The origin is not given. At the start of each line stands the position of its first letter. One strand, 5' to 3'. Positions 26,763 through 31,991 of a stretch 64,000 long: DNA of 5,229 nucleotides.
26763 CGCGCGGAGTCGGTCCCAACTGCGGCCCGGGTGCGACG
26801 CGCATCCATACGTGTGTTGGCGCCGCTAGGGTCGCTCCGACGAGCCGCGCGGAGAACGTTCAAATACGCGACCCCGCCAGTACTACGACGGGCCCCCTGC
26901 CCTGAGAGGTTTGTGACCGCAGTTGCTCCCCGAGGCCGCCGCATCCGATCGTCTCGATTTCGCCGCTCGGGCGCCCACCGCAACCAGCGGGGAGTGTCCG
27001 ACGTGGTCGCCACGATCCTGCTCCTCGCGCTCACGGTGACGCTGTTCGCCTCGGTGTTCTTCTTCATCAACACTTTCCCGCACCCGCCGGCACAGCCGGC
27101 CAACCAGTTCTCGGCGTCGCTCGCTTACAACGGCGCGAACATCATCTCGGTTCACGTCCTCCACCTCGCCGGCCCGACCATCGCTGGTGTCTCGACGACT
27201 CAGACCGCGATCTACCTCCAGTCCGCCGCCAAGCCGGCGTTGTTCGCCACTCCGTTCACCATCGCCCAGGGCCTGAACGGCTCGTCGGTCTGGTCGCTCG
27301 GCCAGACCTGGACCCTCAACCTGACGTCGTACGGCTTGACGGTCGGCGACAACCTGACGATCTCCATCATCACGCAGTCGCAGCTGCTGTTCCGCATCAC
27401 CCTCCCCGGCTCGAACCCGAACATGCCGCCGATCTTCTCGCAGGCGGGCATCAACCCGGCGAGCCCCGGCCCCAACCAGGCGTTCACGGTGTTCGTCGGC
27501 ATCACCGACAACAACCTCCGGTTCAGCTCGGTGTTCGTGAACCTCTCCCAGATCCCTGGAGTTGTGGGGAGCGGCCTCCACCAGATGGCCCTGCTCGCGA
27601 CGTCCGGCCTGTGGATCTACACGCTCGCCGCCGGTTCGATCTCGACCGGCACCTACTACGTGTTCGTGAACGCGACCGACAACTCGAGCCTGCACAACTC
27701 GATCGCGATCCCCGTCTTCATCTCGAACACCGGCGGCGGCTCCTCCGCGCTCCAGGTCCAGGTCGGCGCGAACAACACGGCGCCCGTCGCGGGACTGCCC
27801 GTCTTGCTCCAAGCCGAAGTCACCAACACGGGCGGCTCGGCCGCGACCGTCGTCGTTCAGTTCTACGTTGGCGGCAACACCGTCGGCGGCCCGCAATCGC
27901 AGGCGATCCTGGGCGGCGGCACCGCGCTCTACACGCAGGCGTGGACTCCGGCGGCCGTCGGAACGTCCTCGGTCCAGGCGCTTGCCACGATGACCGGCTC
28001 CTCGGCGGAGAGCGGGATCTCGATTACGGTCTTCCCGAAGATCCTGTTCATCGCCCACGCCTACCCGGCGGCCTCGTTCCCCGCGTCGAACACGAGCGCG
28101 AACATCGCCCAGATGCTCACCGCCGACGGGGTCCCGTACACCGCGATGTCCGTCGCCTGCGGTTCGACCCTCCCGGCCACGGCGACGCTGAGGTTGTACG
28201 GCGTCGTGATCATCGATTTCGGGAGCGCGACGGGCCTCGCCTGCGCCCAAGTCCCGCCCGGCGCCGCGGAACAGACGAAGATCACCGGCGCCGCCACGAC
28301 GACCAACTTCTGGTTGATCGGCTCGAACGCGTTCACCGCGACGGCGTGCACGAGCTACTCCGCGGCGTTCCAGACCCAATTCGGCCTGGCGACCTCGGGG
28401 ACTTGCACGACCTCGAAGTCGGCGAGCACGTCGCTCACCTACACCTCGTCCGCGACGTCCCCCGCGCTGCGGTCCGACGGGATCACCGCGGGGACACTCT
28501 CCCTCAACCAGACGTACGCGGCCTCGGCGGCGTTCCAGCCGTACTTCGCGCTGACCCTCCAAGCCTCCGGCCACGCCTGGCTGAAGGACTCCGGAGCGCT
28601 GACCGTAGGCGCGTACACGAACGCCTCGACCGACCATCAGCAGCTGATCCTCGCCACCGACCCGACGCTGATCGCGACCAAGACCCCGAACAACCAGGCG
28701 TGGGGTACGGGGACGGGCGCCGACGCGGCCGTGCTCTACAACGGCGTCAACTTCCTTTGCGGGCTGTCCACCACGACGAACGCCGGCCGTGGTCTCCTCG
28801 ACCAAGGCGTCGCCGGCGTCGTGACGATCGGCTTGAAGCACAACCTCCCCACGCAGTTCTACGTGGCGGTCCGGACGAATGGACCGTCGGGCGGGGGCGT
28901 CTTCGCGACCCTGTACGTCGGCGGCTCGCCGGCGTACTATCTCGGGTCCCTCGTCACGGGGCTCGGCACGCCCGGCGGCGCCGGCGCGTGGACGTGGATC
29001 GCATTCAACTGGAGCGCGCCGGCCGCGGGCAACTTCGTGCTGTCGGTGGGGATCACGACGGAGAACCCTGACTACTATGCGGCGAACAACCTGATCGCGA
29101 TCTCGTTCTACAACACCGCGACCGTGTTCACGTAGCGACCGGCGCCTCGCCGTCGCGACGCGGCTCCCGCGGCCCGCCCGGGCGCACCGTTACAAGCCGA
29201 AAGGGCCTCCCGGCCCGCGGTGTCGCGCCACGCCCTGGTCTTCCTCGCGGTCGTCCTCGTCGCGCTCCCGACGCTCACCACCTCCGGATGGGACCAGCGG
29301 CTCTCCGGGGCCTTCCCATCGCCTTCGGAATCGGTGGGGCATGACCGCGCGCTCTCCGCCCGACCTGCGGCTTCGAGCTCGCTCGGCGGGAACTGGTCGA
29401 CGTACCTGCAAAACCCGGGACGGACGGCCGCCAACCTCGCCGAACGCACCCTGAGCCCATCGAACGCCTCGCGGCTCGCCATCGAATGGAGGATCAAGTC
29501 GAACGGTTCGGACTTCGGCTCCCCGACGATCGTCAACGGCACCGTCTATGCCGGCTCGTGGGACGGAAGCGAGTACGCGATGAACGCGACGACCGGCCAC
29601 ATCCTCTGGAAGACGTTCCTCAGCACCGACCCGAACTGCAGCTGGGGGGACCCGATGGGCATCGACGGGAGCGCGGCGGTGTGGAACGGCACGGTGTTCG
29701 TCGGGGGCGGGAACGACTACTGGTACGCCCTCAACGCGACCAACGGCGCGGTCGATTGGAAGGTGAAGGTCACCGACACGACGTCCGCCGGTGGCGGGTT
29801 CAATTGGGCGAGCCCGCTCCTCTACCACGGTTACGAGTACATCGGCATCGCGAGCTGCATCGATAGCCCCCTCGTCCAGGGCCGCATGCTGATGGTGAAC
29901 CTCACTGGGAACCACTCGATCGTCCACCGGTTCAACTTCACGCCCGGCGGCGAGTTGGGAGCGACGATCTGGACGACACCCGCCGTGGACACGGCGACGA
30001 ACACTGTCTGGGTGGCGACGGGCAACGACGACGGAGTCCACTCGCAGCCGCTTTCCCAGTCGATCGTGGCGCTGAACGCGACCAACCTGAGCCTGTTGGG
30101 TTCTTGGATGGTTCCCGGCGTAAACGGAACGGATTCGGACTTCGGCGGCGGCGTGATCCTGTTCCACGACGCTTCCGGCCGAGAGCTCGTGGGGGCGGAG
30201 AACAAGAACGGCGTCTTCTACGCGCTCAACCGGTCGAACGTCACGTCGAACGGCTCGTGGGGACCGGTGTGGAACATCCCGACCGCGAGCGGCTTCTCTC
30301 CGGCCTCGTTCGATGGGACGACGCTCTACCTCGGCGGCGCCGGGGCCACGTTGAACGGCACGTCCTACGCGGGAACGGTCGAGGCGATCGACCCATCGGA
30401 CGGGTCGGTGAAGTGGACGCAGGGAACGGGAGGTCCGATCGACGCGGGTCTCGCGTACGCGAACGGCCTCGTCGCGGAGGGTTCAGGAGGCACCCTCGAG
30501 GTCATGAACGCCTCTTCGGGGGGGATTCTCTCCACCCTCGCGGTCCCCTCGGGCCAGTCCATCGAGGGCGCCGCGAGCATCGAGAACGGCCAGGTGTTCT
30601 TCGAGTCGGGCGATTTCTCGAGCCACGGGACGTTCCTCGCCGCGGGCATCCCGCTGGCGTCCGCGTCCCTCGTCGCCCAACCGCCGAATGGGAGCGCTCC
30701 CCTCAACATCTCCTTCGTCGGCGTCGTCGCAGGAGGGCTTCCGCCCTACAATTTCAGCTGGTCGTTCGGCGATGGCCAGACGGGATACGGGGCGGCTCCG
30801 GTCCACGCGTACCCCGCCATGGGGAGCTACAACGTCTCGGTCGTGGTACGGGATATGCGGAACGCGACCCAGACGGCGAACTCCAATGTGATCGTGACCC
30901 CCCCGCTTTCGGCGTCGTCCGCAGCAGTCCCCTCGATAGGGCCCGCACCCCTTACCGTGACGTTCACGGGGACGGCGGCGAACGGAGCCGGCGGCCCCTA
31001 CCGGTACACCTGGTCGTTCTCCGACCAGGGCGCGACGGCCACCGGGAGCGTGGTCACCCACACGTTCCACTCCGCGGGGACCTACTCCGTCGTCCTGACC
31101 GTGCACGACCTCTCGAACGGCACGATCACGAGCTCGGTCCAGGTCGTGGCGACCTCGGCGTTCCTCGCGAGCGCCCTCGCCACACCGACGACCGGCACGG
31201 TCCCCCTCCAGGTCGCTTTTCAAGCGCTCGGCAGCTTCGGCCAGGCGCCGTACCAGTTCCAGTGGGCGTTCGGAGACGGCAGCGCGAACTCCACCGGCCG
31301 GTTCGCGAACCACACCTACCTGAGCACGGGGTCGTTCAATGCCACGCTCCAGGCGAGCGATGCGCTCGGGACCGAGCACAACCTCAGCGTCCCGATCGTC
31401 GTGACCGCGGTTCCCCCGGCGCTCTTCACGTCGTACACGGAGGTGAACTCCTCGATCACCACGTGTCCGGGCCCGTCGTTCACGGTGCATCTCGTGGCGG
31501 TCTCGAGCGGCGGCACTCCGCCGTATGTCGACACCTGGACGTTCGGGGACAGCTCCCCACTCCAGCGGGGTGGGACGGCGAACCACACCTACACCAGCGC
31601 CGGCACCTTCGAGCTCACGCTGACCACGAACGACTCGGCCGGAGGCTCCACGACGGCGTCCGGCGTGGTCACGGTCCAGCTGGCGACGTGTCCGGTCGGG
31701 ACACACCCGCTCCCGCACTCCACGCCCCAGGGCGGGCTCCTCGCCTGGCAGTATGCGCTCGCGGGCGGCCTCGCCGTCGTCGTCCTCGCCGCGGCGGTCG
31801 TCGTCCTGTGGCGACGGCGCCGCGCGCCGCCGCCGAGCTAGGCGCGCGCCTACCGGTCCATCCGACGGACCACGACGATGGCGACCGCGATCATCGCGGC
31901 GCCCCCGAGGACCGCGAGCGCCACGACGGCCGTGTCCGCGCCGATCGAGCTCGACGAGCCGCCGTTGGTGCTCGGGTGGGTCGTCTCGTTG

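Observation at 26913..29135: Very large (about 740 aa) pilin-like protein with an archaeal class III signal peptide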

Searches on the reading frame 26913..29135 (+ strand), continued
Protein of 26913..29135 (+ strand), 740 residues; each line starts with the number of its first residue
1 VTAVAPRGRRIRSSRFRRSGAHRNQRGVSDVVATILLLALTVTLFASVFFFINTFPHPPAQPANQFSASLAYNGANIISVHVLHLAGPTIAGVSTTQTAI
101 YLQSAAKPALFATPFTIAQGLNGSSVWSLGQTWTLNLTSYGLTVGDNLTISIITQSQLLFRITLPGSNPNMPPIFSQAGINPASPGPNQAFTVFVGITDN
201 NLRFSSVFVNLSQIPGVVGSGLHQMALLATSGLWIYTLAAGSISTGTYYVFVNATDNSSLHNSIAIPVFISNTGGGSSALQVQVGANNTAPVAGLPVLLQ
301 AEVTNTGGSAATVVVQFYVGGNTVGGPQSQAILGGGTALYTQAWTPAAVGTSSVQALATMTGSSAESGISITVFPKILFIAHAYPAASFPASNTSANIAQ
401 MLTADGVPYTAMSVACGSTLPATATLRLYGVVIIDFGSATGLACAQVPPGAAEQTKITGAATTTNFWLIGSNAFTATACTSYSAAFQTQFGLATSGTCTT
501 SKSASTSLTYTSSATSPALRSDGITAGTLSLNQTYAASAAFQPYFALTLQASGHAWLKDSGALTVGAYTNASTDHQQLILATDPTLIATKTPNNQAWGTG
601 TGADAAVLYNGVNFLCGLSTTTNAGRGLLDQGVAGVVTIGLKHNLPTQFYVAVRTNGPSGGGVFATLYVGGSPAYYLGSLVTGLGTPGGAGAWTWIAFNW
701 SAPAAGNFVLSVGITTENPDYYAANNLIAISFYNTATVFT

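Call 86: search_protein_families(library=pfam, proteins=[L037:3-959:+, L037:1372-3729:-, L037:3138-6059:-, L037:11519-13558:+, L037:13191-14339:+, L037:5977-11331:+, L040:1183-2916:+, L040:4858-5829:+, L040:11302-13254:+, L040:12914-14314:+], max_evalue=0.001)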
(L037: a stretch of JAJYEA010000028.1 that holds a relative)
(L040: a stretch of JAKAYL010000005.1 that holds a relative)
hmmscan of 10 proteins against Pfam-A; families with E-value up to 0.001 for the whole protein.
L037:3-959:+ (318 aa): 3 families
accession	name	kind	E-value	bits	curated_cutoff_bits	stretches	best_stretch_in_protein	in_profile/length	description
PF01406.26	tRNA-synt_1e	-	4.3e-59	200.8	27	1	4-215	83-293/301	tRNA synthetases class I (C) catalytic domain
PF09334.17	tRNA-synt_1g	-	9e-05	21.8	20.1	1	156-221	308-374/391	tRNA synthetases class I (M)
PF00133.28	tRNA-synt_1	-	9.2e-05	21.8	22.7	1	128-212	327-412/414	tRNA synthetases class I (I, L, M and V)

L037:1372-3729:- (785 aa): 4 families
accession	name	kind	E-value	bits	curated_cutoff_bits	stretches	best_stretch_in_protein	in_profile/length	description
PF08676.16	MutL_C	-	1.5e-31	109.4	25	1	601-743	1-142/142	MutL C terminal dimerisation domain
PF01119.25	DNA_mis_repair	-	2.9e-28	98.3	26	1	411-528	2-118/119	DNA mismatch repair protein, C-terminal domain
PF13589.12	HATPase_c_3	-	2e-09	38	25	1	227-322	4-99/137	Histidine kinase-, DNA gyrase B-, and HSP90-like ATPase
PF02518.31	HATPase_c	-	1.1e-07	32.7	26.4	1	224-286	4-64/111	Histidine kinase-, DNA gyrase B-, and HSP90-like ATPase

L037:3138-6059:- (973 aa): 5 families
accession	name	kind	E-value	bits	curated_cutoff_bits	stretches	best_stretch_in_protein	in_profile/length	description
PF00488.27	MutS_V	-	3.3e-76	255.9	30.2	1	703-888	2-187/188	MutS domain V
PF01624.25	MutS_I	-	8.5e-41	139.2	20.6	1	99-210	2-112/113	MutS domain I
PF05192.23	MutS_III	-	2.6e-35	123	34.1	1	355-650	1-194/194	MutS domain III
PF05190.23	MutS_IV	-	1.7e-19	70.3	22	1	521-608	4-90/92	MutS family domain IV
PF05188.22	MutS_II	-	1.6e-05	25.8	25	1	219-290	1-71/133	MutS domain II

L037:11519-13558:+ (679 aa): 3 families
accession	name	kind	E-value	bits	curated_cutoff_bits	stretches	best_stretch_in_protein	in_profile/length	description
PF06418.20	CTP_synth_N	-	4.7e-122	406.9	26.1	1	140-405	1-265/265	CTP synthase N-terminus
PF00117.34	GATase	-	5.1e-36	124.6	22.8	1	440-664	2-189/190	Glutamine amidotransferase class-I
PF07722.19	Peptidase_C26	-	4.9e-15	56.3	20.5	1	505-647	97-219/219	Peptidase C26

L037:13191-14339:+ (383 aa): 2 families
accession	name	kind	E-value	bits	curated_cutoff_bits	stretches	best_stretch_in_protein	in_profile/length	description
PF00152.25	tRNA-synt_2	-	1.6e-40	139.5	25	1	235-376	2-144/308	tRNA synthetases class II (D, K and N)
PF01336.31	tRNA_anti-codon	-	3.1e-08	33.9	27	1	137-215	1-74/75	OB-fold nucleic acid binding domain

L037:5977-11331:+ (1784 aa): 1 family
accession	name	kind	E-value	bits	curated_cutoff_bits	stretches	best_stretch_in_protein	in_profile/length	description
PF07790.16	Pilin_N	-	4.5e-08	34.3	25.2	1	29-105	1-75/78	Archaeal Type IV pilin, N-terminal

L040:1183-2916:+ (577 aa): 1 family
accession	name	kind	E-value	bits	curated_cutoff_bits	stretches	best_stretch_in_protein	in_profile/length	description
PF01609.27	DDE_Tnp_1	-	1.6e-16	61.1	23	1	231-498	29-200/200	Transposase DDE domain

L040:4858-5829:+ (323 aa): 6 families
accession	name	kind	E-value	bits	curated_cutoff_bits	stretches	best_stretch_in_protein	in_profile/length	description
PF01555.25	N6_N4_Mtase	-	8.3e-47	160.4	26.7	1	88-302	1-221/221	DNA methylase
PF13649.12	Methyltransf_25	-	1.8e-06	29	27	1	266-307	1-44/97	Methyltransferase domain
PF13847.12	Methyltransf_31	-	3.3e-06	27.3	27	1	263-306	4-50/145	Methyltransferase domain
PF01170.24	UPF0020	-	3.9e-06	27.1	22.3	0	262-288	28-54/197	RMKL-like, methyltransferase domain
PF08241.18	Methyltransf_11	-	2.2e-05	25.5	21.2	0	268-307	2-41/95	Methyltransferase domain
PF08242.18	Methyltransf_12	-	0.00028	22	30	0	271-309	5-45/98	Methyltransferase domain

L040:11302-13254:+ (650 aa): 3 families
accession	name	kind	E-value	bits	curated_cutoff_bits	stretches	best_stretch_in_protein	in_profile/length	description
PF06418.20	CTP_synth_N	-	9.9e-121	402.6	26.1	1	113-378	1-265/265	CTP synthase N-terminus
PF00117.34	GATase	-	1.4e-33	116.7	22.8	1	413-636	2-188/190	Glutamine amidotransferase class-I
PF07722.19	Peptidase_C26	-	1e-14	55.3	20.5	1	479-620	98-219/219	Peptidase C26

L040:12914-14314:+ (467 aa): 2 families
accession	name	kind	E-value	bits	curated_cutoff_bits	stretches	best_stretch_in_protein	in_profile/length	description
PF00152.25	tRNA-synt_2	-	1e-54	186.2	25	1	228-466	3-229/308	tRNA synthetases class II (D, K and N)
PF01336.31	tRNA_anti-codon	-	5.3e-07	29.9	27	1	129-194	1-63/75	OB-fold nucleic acid binding domain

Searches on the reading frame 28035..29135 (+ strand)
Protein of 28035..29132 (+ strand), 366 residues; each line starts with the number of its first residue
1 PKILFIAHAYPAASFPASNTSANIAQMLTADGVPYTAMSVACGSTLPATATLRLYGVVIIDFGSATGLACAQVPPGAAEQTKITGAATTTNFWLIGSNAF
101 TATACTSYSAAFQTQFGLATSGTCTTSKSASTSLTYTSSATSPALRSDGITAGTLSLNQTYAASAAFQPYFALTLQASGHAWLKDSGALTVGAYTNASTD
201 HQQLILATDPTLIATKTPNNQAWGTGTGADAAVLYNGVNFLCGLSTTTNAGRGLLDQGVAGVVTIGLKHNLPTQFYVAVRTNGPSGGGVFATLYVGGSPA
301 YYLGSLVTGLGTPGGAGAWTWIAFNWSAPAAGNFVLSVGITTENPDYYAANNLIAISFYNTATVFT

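Call 43: predict_structure(alignment_id=A3)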
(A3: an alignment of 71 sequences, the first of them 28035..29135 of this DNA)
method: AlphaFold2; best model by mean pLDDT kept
length: 366 residues; sequences in the alignment: 71
mean_pLDDT: 92.7   pTM: 0.92
mean pLDDT of the five models: 92.7, 92.4, 91.5, 91.3, 91.3
residues with pLDDT >= 90: 295; 70-90: 64; 50-70: 7; < 50: 0
segments of 3 or more residues with pLDDT < 50: none
pLDDT, mean of each block of 10 residues (from residue 1): 96 92 94 95 96 98 92 87 96 97 96 97 96 93 90 81 91 97 97 86 95 91 76 94 86 90 93 95 93 97 95 93 96 97 90 90 93
secondary structure, 60 per line:
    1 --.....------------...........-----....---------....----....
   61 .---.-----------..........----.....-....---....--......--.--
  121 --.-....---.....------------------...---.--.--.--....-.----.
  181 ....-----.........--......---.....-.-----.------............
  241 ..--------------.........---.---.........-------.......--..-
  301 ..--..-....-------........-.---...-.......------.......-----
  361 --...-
elements in order: E3-7 H20-30 E36-39 H49-52 E57-61 H77-86 E91-95 H97-100 H110-115 E125-128 E132-136 E155-157 E170-173 E180-184 E190-198 E201-206 H229-242 E257-265 E273-281 E289-295 E308-311 E319-326 E332-334 E336-342 H349-352 E353-355 E363-365

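Call 46: fold_search(model_id=the predicted structure, library=pdb)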
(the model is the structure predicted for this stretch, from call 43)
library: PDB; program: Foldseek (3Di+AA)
matches with E <= 10: 1783; with E <= 0.001: 99
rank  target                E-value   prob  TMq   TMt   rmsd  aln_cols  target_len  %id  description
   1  8hx8_B                7.2e-09  1.00  0.34  0.20  16.6       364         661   11  Crystal structure of 4-amino-4-deoxychorismate synthase from Streptomyces venezuelae co-crystallized with chorismate (released 2023-10-18)
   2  8b6l_N                2.8e-08  1.00  0.37  0.34  20.5       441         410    8  Subtomogram average of the human Sec61-TRAP-OSTA-translocon (released 2022-12-07)
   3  8hx9_B                1.3e-07  1.00  0.36  0.21  17.3       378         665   10  Crystal structure of 4-amino-4-deoxychorismate synthase from Streptomyces venezuelae with chorismate (released 2023-10-18)
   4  6s7t_G                1.3e-07  1.00  0.34  0.31  19.9       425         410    9  Cryo-EM structure of human oligosaccharyltransferase complex OST-B (released 2019-12-18)
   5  8hx6_A                3.4e-07  1.00  0.32  0.19  15.6       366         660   10  Crystal structure of 4-amino-4-deoxychorismate synthase from Streptomyces venezuelae (released 2023-10-18)
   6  8hx8_A                3.4e-07  1.00  0.32  0.19  16.9       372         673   11  Crystal structure of 4-amino-4-deoxychorismate synthase from Streptomyces venezuelae co-crystallized with chorismate (released 2023-10-18)
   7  8hx6_B                4.1e-07  1.00  0.30  0.18  17.1       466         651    9  Crystal structure of 4-amino-4-deoxychorismate synthase from Streptomyces venezuelae (released 2023-10-18)
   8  8hx7_B                5.2e-07  1.00  0.30  0.19  16.2       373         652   10  Crystal structure of 4-amino-4-deoxychorismate synthase from Streptomyces venezuelae co-crystallized with L-glutamine (released 2023-10-18)
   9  8hx7_A                1.2e-06  1.00  0.32  0.19  15.4       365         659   11  Crystal structure of 4-amino-4-deoxychorismate synthase from Streptomyces venezuelae co-crystallized with L-glutamine (released 2023-10-18)
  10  8hx9_A                3.5e-06  1.00  0.27  0.17  15.8       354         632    9  Crystal structure of 4-amino-4-deoxychorismate synthase from Streptomyces venezuelae with chorismate (released 2023-10-18)
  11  3idu_A                4.7e-06  1.00  0.25  0.71   2.9       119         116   15  Crystal Structure of the CARDB domain of the PF1109 protein in complex with di-metal ions from Pyrococcus furiosus, No (released 2009-08-04)
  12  3idu_B                1.7e-05  1.00  0.25  0.72   3.1       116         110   16  Crystal Structure of the CARDB domain of the PF1109 protein in complex with di-metal ions from Pyrococcus furiosus, No (released 2009-08-04)
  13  8rp0_AAA              1.8e-05  1.00  0.37  0.66   5.0       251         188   10  Aminodeoxychorismate synthase complex from Escherichia coli, with glutamine and chorismate added (released 2025-01-29)
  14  8xrx_C                2.3e-05  0.92  0.21  0.12  17.0       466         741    9  The crystal structure of a GH3 enzyme CcBgl3B with glucose and gentiobiose (released 2024-04-10)
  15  8xrt_F                2.6e-05  0.92  0.21  0.12  17.4       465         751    9  The crystal structure of a GH3 enzyme CcBgl3B (released 2024-04-10)
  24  8rp0_BBB              7.7e-05  1.00  0.38  0.67   4.8       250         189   10  Aminodeoxychorismate synthase complex from Escherichia coli, with glutamine and chorismate added (released 2025-01-29)
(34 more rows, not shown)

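Call 73: search_protein_representatives(protein=window:28035-29132:+)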
Query: 366 residues. Proteins with E-value up to 0.001 (for the whole library): 24; up to 1e-10: 22; up to 1e-30: 14. The best 24 are listed.
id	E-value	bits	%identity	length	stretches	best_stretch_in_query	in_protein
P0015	6.8e-80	285.3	46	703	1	1-365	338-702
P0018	1.8e-68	247.7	46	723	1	1-365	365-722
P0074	2.6e-67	243.9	44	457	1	1-365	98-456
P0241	6.3e-65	236.0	44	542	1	1-366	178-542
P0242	1.1e-64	235.2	43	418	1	1-365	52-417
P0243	2.3e-60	221.1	42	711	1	1-361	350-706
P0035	1.4e-59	218.5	43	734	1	1-357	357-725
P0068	7.3e-58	212.8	41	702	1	1-366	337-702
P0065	4.9e-51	190.4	38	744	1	1-357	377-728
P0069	1.6e-50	188.6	42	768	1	1-366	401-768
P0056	2.0e-41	158.7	39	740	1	1-344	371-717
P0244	5.4e-37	144.2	37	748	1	1-366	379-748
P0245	2.1e-36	142.2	38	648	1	2-362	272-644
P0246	1.0e-32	130.1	36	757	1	16-365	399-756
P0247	1.7e-29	119.5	34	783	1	1-361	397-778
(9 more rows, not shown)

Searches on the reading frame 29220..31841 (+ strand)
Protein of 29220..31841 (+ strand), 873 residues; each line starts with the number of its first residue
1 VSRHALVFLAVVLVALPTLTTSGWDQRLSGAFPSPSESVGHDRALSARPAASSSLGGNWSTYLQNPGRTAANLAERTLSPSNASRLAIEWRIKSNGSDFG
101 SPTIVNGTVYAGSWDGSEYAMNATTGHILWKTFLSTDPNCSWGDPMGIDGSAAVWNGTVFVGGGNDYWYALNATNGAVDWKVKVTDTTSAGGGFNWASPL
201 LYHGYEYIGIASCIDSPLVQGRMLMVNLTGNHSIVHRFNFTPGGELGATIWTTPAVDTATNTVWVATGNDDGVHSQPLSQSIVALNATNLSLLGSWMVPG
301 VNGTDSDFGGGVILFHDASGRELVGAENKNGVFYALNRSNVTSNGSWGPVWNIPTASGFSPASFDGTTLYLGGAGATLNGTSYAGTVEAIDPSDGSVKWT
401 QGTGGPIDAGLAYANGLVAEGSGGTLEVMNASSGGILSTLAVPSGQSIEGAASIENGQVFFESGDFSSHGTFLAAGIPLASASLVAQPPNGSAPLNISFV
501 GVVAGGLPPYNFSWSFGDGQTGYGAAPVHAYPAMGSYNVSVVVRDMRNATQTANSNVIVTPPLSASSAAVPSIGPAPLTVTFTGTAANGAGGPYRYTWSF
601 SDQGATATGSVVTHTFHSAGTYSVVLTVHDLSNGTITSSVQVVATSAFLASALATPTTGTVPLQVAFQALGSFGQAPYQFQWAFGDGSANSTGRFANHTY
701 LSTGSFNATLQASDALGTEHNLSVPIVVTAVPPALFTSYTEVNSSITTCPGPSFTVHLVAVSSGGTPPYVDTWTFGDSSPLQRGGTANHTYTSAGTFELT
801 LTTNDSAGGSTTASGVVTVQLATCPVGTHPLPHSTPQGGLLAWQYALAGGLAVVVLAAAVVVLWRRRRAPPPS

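Call 5: search_protein_families(library=pfam, proteins=[window:29220-31841:+], max_evalue=1)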
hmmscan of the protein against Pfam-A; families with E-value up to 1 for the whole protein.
window:29220-31841:+ (873 aa): 6 families
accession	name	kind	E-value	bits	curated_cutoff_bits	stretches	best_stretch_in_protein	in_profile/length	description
PF18911.6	PKD_4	-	1.5e-46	156.8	27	4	572-639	12-80/85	PKD domain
PF00801.26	PKD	-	6.5e-36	122.6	23.5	4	656-719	8-72/80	PKD domain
PF13360.13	PQQ_2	-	2.4e-15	57.3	27.6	3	78-188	45-150/233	Outer membrane protein assembly factor BamB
PF13570.13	Beta-prop_ACSF4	-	1.9e-10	41.1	133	1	148-196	51-101/329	Beta-alanine-activating enzyme, beta-propeller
PF22352.2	K319L-like_PKD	-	0.00019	21.8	27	1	579-642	13-82/84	K319L-like, PKD domain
PF13573.12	SprB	-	0.067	13.3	28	1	503-518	21-36/37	SprB repeat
